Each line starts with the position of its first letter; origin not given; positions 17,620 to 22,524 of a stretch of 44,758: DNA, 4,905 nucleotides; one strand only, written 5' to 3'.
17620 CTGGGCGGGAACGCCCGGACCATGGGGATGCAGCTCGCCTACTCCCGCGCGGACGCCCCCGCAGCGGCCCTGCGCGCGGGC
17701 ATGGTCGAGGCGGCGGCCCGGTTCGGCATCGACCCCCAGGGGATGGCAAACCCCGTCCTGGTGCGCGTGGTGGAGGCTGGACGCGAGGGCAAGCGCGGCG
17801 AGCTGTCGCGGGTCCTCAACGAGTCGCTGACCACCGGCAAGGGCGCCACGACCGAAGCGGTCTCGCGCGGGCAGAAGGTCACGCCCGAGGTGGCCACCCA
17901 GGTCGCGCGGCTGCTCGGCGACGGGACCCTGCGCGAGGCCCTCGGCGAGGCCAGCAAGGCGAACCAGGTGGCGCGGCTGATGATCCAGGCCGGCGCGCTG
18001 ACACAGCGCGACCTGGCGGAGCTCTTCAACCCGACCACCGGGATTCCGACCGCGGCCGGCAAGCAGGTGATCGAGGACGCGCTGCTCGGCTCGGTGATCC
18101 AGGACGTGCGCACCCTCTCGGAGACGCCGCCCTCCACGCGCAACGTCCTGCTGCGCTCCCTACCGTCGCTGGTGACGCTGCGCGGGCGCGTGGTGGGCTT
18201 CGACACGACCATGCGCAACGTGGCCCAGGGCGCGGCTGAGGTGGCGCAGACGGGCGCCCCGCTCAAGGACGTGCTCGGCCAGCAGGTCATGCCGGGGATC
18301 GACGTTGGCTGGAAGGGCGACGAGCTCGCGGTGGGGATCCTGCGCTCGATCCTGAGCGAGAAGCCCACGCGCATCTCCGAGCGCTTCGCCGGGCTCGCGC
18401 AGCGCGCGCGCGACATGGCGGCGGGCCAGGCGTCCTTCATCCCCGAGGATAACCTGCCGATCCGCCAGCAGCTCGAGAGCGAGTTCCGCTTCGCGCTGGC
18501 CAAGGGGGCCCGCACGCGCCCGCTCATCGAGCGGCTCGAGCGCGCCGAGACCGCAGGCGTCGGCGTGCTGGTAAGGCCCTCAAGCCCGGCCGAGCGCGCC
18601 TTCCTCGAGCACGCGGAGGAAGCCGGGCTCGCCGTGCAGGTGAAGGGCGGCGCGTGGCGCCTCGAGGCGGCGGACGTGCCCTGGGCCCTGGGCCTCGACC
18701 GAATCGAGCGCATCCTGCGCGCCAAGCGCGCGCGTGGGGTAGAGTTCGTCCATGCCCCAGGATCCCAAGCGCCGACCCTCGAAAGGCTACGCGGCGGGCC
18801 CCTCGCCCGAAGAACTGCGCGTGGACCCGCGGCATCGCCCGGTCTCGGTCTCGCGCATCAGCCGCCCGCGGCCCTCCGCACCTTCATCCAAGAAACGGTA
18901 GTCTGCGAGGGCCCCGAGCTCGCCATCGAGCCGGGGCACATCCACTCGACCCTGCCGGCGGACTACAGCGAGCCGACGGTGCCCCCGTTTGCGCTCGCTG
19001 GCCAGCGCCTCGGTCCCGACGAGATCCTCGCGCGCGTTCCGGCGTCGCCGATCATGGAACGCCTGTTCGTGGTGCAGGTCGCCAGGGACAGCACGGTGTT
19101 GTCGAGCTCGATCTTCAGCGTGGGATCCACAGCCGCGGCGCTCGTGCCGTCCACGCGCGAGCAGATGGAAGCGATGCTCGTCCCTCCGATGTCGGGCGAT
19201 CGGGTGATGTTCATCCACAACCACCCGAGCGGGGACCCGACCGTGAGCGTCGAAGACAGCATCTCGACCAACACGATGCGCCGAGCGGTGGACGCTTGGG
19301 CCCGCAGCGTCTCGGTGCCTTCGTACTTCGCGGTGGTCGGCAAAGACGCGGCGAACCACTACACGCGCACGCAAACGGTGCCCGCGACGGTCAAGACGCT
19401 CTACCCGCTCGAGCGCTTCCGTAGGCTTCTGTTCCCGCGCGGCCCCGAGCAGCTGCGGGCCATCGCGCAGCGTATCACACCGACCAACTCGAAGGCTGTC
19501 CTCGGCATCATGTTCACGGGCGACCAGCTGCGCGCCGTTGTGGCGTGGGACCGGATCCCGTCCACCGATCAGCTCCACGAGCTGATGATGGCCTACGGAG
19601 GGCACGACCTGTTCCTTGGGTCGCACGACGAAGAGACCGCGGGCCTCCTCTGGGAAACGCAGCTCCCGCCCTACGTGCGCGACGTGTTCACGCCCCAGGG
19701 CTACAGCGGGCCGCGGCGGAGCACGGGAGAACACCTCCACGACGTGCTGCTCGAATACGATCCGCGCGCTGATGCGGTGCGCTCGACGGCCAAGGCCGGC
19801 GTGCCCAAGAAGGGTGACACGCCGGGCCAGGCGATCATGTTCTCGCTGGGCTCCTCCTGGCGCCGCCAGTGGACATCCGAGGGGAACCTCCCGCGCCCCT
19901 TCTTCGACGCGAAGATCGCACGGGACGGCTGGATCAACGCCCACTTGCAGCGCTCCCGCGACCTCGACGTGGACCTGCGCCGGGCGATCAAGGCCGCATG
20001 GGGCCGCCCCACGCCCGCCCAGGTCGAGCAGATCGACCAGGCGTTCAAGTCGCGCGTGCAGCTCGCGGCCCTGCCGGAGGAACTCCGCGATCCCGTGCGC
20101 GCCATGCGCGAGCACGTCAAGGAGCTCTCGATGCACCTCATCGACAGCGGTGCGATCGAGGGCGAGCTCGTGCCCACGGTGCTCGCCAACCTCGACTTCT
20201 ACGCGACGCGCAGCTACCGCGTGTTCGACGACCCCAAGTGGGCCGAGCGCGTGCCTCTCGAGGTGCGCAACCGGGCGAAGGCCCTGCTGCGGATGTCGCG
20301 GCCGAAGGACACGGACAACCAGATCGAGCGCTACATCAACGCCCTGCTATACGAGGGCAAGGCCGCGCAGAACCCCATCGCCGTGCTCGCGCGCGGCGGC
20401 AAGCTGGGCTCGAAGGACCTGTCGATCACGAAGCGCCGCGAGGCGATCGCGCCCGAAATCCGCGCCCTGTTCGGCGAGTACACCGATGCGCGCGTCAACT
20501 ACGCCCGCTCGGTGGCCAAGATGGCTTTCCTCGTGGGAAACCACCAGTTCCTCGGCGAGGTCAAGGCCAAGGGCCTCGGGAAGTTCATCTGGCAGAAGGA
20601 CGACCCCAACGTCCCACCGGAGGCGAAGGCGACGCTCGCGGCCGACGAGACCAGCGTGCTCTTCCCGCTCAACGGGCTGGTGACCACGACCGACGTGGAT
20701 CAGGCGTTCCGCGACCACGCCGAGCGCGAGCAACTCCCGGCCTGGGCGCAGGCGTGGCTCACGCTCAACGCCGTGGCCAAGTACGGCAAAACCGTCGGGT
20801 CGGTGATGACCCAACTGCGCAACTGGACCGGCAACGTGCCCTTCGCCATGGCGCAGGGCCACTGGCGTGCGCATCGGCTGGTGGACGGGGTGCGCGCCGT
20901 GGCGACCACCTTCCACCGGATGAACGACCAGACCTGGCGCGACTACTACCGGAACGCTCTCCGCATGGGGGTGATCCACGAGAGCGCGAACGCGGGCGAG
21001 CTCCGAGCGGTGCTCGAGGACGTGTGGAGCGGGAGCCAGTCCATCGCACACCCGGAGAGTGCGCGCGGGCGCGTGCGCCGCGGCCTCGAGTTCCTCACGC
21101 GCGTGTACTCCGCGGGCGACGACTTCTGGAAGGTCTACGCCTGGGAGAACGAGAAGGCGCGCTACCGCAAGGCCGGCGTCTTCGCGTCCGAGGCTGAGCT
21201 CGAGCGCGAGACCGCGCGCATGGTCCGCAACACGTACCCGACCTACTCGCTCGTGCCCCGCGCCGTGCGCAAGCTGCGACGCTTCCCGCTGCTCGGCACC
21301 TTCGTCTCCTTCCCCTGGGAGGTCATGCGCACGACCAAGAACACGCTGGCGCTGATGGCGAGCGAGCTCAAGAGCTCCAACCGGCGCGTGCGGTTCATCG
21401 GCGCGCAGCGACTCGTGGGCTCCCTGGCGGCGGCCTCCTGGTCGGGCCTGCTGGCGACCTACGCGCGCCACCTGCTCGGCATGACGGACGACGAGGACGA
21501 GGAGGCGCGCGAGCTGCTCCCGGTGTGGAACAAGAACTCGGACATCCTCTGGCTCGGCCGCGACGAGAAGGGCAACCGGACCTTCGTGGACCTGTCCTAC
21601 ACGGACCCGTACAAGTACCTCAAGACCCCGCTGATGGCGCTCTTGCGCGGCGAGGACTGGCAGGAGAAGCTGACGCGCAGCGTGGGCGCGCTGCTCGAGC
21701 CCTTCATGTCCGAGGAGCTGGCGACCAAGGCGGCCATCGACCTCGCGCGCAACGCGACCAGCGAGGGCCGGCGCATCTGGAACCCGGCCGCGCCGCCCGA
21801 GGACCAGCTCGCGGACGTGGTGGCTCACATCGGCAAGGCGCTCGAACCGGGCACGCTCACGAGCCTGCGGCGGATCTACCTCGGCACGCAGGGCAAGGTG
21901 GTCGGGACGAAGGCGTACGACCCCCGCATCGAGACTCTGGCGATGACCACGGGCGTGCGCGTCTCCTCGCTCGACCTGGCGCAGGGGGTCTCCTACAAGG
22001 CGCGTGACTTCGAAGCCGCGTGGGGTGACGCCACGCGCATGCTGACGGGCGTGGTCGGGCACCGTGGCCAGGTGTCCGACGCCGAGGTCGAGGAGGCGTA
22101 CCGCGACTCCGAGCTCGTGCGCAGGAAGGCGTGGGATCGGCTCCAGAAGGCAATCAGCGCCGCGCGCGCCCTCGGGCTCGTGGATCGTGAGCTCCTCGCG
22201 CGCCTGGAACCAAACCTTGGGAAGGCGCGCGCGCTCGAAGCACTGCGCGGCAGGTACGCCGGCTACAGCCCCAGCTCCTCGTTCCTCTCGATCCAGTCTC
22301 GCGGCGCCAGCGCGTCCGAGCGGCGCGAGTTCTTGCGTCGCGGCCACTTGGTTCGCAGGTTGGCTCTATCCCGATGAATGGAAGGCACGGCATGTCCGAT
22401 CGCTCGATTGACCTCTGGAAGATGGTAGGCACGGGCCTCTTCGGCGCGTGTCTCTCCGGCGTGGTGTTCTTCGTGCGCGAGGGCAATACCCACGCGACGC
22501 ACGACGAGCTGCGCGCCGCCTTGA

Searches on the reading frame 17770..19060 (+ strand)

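Call 43: search_protein_families(library=pfam, proteins=[window:17770-19060:+], max_evalue=1)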
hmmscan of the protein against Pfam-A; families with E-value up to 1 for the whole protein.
window:17770-19060:+ (430 aa): 1 family
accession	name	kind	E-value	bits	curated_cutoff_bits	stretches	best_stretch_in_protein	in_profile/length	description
PF10605.15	3HBOH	-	0.0052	15.6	27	1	36-162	428-548/688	3HB-oligomer hydrolase (3HBOH)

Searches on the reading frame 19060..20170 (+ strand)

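Call 43: search_protein_families(library=pfam, proteins=[window:19060-20170:+], max_evalue=1)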
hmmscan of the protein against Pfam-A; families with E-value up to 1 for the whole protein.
window:19060-20170:+ (370 aa): 1 family
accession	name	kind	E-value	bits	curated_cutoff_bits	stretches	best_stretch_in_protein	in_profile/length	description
PF04002.20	RadC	-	1.3e-06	28.7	22.1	1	4-78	25-96/121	RadC-like JAB domain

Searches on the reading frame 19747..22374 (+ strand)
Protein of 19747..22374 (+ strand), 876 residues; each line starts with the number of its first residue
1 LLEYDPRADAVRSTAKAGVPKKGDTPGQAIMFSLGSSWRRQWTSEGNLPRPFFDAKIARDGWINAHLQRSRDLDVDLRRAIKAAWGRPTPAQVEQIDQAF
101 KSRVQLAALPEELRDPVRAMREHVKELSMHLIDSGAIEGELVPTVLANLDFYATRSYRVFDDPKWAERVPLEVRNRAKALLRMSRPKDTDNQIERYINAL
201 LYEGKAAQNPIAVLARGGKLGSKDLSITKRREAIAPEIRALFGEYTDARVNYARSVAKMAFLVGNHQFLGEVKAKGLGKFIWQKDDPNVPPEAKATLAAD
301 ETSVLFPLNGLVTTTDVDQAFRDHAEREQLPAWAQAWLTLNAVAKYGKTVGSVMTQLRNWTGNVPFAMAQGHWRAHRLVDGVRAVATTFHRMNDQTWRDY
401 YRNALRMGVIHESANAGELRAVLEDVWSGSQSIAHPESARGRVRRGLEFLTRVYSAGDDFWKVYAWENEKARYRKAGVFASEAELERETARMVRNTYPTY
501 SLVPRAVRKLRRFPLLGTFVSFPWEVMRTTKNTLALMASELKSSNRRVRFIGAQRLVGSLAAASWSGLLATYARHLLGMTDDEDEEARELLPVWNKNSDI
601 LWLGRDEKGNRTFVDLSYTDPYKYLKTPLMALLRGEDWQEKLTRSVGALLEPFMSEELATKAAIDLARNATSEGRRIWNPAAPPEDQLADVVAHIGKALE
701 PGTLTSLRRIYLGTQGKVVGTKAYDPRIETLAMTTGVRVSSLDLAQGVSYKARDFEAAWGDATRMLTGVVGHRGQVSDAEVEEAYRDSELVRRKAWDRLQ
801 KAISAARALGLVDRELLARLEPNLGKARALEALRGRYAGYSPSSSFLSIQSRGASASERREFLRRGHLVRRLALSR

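Call 39: search_dna_similar(query=window:20164-22374:+, collection=phages, mode=protein, max_evalue=0.00001, max_rows=25)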
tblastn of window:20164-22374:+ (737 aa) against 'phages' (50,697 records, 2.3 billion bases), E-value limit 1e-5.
Records with a match: 9; places in all: 9; records where one place covers at least 80% of the query: 7.
Best place of each record, by identity: <60% 9.
By first word of the organism name: Cellulophaga 6; Pseudoalteromonas 1; Pelagibacter 1; phage 1.
By host as written in the record: Cellulophaga baltica #18 2; Cellulophaga baltica #19 2; Cellulophaga baltica #13 2; Pseudoalteromonas nigrifaciens 1; Candidatus Pelagibacter sp. HTCC1062 1; unknown 1.
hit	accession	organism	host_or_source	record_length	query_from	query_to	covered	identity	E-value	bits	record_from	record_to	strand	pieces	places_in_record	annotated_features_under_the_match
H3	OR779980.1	Pseudoalteromonas phage vB_Pun_Y3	Pseudoalteromonas nigrifaciens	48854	6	671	90%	34.1%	7e-113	382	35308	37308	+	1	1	ADP-ribosyltransferase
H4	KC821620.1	Cellulophaga phage phi18:3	Cellulophaga baltica #18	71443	2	677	92%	24.1%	4e-50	196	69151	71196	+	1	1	structural protein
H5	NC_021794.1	Cellulophaga phage phi18:3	Cellulophaga baltica #18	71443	2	677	92%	24.1%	4e-50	196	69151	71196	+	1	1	virion structural protein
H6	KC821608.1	Cellulophaga phage phi19:3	Cellulophaga baltica #19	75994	2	677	92%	24.1%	1e-46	185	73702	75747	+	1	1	hypothetical protein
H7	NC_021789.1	Cellulophaga phage phi19:3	Cellulophaga baltica #19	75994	2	677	92%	24.1%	1e-46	185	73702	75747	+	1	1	virion structural protein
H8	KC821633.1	Cellulophaga phage phi13:2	Cellulophaga baltica #13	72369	2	677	92%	24.0%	2e-44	178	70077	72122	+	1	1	hypothetical protein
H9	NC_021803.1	Cellulophaga phage phi13:2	Cellulophaga baltica #13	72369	2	677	92%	24.0%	2e-44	178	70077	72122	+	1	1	virion structural protein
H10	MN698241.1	Pelagibacter phage HTVC027P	Candidatus Pelagibacter sp. HTCC1062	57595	183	678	67%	28.2%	5e-45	181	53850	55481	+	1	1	putative structural protein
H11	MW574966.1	phage 023Pt_psg01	unknown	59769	203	708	69%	25.6%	8e-34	145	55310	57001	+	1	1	hypothetical protein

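Call 40: get_annotated_region(hit=H3, flank=9000)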
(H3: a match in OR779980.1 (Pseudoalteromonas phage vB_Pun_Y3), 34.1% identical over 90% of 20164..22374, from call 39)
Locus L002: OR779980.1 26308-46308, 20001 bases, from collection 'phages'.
description: Pseudoalteromonas phage vB_Pun_Y3, complete genome.
organism: Pseudoalteromonas phage vB_Pun_Y3 (NCBI taxid 3093932)
taxonomy: Viruses
host: Pseudoalteromonas nigrifaciens; source: sewage; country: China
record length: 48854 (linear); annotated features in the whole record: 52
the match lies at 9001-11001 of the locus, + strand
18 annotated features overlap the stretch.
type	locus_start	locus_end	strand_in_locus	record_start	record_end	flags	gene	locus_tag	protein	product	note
CDS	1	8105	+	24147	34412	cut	-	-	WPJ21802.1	DdrB-like ParB superfamily domain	-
CDS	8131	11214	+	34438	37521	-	-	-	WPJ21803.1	ADP-ribosyltransferase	-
CDS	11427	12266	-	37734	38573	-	-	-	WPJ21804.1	CAP-Gly domain-containing linker protein 1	-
CDS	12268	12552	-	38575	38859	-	-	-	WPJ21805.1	LIM and senescent cell antigen-like-containing domain protein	LIM and senescent cell antigen-like-containing domain protein 1/2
CDS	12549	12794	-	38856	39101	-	-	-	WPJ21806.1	hypothetical protein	-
CDS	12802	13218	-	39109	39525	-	-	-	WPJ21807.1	hypothetical protein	-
CDS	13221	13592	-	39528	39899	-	-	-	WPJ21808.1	hypothetical protein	-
CDS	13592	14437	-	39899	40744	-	-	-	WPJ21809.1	phosphoadenosine phosphosulfate reductase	-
CDS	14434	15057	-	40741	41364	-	-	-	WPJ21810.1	hypothetical protein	MT-A70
CDS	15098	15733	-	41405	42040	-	-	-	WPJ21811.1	single-stranded DNA-binding protein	-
CDS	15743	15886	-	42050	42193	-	-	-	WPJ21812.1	hypothetical protein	-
CDS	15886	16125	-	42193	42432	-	-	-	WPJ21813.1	hypothetical protein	-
CDS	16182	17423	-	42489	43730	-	-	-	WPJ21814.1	chromosome segregation protein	-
CDS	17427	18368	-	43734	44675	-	-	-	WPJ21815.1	Rad52/22 family double-strand break repair protein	-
CDS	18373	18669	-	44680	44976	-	-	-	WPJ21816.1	hypothetical protein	-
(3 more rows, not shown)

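Call 41: get_annotated_region(hit=H5, flank=9000)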
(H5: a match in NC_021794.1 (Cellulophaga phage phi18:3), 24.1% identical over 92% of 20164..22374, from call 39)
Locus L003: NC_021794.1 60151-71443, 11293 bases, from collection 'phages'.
description: Cellulophaga phage phi18:3, complete genome.
organism: Cellulophaga phage phi18:3 (NCBI taxid 1327983)
taxonomy: Viruses; Duplodnaviria; Heunggongvirae; Uroviricota; Caudoviricetes; Pachyviridae; Baltivirus; Baltivirus phi18tres
host: Cellulophaga baltica #18; source: seawater; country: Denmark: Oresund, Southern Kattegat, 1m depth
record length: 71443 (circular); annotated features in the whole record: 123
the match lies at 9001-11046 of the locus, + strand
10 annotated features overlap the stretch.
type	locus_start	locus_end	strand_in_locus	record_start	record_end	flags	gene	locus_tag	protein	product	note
CDS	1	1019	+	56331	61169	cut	-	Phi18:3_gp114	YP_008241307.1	virion structural protein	annotation based on experimental MS/MS proteomics analysis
CDS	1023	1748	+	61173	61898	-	-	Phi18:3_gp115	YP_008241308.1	structural protein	annotation based on experimental MS/MS proteomics analysis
CDS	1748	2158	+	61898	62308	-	-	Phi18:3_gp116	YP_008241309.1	hypothetical protein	-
CDS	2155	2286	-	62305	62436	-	-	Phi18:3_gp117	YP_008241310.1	hypothetical protein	-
CDS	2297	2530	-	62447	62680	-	-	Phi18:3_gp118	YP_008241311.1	hypothetical protein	-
CDS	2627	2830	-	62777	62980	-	-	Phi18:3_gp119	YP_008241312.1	hypothetical protein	-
CDS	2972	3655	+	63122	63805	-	-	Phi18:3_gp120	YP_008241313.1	virion structural protein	annotation based on experimental MS/MS proteomics analysis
CDS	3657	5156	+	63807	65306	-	-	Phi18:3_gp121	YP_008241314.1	virion structural protein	annotation based on experimental MS/MS proteomics analysis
CDS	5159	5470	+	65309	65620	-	-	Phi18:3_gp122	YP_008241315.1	hypothetical protein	-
CDS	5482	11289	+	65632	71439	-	-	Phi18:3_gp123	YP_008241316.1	virion structural protein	annotation based on experimental MS/MS proteomics analysis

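Call 43: search_protein_families(library=pfam, proteins=[window:20164-22374:+], max_evalue=1)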
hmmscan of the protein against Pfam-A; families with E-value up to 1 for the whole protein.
window:20164-22374:+ (737 aa): 1 family
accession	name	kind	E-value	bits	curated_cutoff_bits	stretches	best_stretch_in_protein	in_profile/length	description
PF02043.22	Bac_chlorC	-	0.23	12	25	1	214-265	4-53/80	Bacteriochlorophyll C binding protein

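Call 54: find_related_loci(query=window:20164-22374:+, collection=viral_contigs, flank=10000)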
Query window:20164-22374:+ (737 aa) in viral_contigs; peptide patterns used: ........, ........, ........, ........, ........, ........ (x = any residue, [..] = any of these).
13 stretches matched a pattern; 4 encode a relative of the query (tblastn E <= 1e-3); 4 distinct loci.
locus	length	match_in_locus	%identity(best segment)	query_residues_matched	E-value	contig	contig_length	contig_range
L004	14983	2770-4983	43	1-732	1e-179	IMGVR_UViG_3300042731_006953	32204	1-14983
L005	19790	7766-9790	44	1-678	3e-175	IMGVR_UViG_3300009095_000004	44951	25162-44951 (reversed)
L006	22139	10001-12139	41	13-720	3e-169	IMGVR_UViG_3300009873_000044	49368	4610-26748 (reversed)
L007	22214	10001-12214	43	1-732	1e-179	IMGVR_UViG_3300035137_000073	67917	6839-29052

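Call 69: search_solved_structures(query=window:19747-22374:+, max_evalue=10)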
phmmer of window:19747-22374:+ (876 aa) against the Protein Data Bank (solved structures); distinct sequences matched with E-value up to 10: 2.
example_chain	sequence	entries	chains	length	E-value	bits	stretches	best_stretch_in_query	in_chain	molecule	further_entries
1s1n_A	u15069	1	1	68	0.33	12.2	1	587-623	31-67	Nephrocystin 1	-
2nly_A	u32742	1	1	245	0.81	10.9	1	115-180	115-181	Divergent polysaccharide deacetylase hypothetical protein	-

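Call 86: find_homologous_proteins(query=window:19747-22374:+, max_evalue=1e-10)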
Query window:19747-22374:+ (876 aa): 131 proteins with E <= 1e-10 among 8000 candidates; the best 120 are listed.
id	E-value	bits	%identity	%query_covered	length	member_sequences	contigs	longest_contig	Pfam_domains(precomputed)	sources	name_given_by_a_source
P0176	1.1e-248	846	50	92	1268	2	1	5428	-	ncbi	ncbi:MAG: hypothetical protein ACYTG6_09560 [Planctomycetota bacterium]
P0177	2.6e-228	778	48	92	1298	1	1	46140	-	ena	-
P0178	3.4e-227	775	46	95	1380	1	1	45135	-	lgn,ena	-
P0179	2.5e-223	762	46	94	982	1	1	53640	-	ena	-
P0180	2.9e-219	748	45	80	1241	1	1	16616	-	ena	-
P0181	3.8e-219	748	45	95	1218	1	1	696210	-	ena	-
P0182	2.8e-218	745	45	96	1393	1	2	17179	PF18760.8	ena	-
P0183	3.8e-218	745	45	94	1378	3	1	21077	-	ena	-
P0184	8.5e-218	744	44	96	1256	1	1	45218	-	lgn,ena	-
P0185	3.9e-214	732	43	96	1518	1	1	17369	-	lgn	-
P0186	4.6e-211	721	45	95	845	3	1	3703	-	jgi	-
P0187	6.5e-210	718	42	99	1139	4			-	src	-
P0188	1.8e-209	716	45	92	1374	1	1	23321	-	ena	-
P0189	7.5e-209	714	43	92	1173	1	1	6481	-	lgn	-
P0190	5.3e-207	708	44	97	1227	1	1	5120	-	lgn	-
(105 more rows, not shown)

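Call 92: find_encoding_contigs(protein=P0177, flank=10000, max_places=1)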
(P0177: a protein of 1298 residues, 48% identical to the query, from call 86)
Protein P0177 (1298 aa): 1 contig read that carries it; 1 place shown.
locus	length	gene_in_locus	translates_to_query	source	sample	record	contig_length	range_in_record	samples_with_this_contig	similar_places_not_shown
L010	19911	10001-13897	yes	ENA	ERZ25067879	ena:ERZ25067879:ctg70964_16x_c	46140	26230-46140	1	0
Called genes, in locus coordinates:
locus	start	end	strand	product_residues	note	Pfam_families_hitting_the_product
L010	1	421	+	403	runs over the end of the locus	-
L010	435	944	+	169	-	-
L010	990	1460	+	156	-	-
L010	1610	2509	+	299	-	-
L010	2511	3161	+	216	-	-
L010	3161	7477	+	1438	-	-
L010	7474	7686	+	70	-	-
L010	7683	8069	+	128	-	-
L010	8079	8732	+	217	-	-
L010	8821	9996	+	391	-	-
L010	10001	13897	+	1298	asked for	-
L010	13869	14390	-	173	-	-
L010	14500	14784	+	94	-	-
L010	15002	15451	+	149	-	-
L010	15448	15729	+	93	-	-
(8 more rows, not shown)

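Call 99: predict_structure(alignment_id=A3)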
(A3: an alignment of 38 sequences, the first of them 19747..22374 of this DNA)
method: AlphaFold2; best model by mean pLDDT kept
length: 876 residues; sequences in the alignment: 38
mean_pLDDT: 82.1   pTM: 0.79
mean pLDDT of the five models: 82.1, 80.8, 78.6, 76.0, 75.1
residues with pLDDT >= 90: 291; 70-90: 460; 50-70: 71; < 50: 54
segments of 3 or more residues with pLDDT < 50: 1-24, 206-228, 430-434
pLDDT, mean of each block of 10 residues (from residue 1): 37 35 48 69 84 88 93 93 92 87 80 93 90 78 74 68 77 91 89 86 54 35 44 78 83 85 87 88 87 79 72 86 71 81 82 86 91 92 88 89 92 78 64 58 79 89 96 95 95 94 86 72 88 94 97 94 85 90 92 84 90 85 75 77 70 67 87 83 91 87 86 81 81 84 91 92 89 88 93 94 94 94 92 90 78 85 89 82
secondary structure, 60 per line:
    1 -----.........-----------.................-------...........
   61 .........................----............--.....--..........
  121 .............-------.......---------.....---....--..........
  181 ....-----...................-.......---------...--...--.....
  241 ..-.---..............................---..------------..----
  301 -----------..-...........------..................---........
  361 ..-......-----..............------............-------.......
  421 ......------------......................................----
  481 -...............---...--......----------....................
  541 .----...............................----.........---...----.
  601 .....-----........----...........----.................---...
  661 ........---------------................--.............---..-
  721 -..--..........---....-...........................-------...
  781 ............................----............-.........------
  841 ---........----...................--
elements in order (helices of 4 or more, strands of 3 or more residues): H6-14 H26-42 H50-85 H90-101 H104-108 H111-133 H141-147 H158-161 H165-168 H171-184 H190-208 H210-216 H236-242 H248-276 H315-325 H332-349 H353-362 H364-369 H375-388 H395-406 H414-426 H439-476 H482-496 H505-510 H521-541 H546-576 H581-589 E600-605 E611-615 H623-633 H638-654 H658-668 H684-699 H702-714 H726-735 E739-742 H744-770 H778-808 H813-824 H826-834 H844-851 H856-874

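Call 101: fold_search(model_id=the predicted structure, library=pdb)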
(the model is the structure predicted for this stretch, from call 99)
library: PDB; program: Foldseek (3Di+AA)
matches with E <= 10: 225; with E <= 0.001: 0
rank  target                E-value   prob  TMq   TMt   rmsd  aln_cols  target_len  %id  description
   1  7yni_A                1.4e-01  0.09  0.07  0.10  29.0       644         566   10  Structure of human SGLT1-MAP17 complex bound with substrate 4D4FDG in the occluded conformation (released 2023-05-31)
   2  9g8k_A                2.1e-01  0.10  0.08  0.09  28.3       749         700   11  Structure of K+-dependent Na+-PPase from Thermotoga maritima in complex with Ca2+ and Etidronate (released 2025-06-04)
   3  8u5n                  2.3e-01  0.20  0.11  0.15  24.4       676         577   10  The mTORC1 cholesterol sensor LYCHOS (GPR155) - monomer with auxin (released 2024-09-18)
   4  9sob_D                4.1e-01  0.07  0.09  0.07  29.9      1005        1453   12  Structural Model of the Nuclear Pore Complex in Arabidopsis thaliana (released 2025-11-05)
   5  5y50                  4.9e-01  0.09  0.08  0.11  24.7       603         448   11  Crystal structure of eukaryotic MATE transporter AtDTX14 (released 2017-12-06)
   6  3s4w_B                6.0e-01  0.06  0.09  0.08  28.9      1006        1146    9  Structure of the FANCI-FANCD2 complex (released 2011-07-27)
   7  7cun_G                7.3e-01  0.10  0.09  0.09  25.9       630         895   10  The structure of human Integrator-PP2A complex (released 2020-11-25)
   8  9jyy_G                7.3e-01  0.06  0.06  0.08  38.5       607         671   12  core proteins of mature T7 (released 2024-12-11)
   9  8jd9_A                8.2e-01  0.06  0.10  0.09  30.2       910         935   14  Cyro-EM structure of the Na+/H+ antipoter SOS1 from Arabidopsis thaliana,class1 (released 2023-11-08)
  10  7w1m_D                8.2e-01  0.05  0.06  0.06  29.6       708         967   11  Cryo-EM structure of human cohesin-CTCF-DNA complex (released 2023-05-31)
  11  7ycx_G                8.5e-01  0.05  0.07  0.07  27.5       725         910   11  The structure of INTAC-PEC complex (released 2023-03-15)
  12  7dla                  9.2e-01  0.11  0.09  0.16  24.6       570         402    8  Crystal structure of nucleoside transporter NupG (D323A mutant) (released 2021-04-07)
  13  7sqc_W0               9.2e-01  0.04  0.07  0.06  73.2       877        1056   13  Ciliary C1 central pair apparatus isolated from Chlamydomonas reinhardtii (released 2022-04-13)
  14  7jq9                  9.6e-01  0.06  0.10  0.06  26.5       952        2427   12  Cryo-EM structure of human HUWE1 (released 2021-07-28)
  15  9sob_B                1.1e+00  0.04  0.10  0.06  30.6      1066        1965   11  Structural Model of the Nuclear Pore Complex in Arabidopsis thaliana (released 2025-11-05)
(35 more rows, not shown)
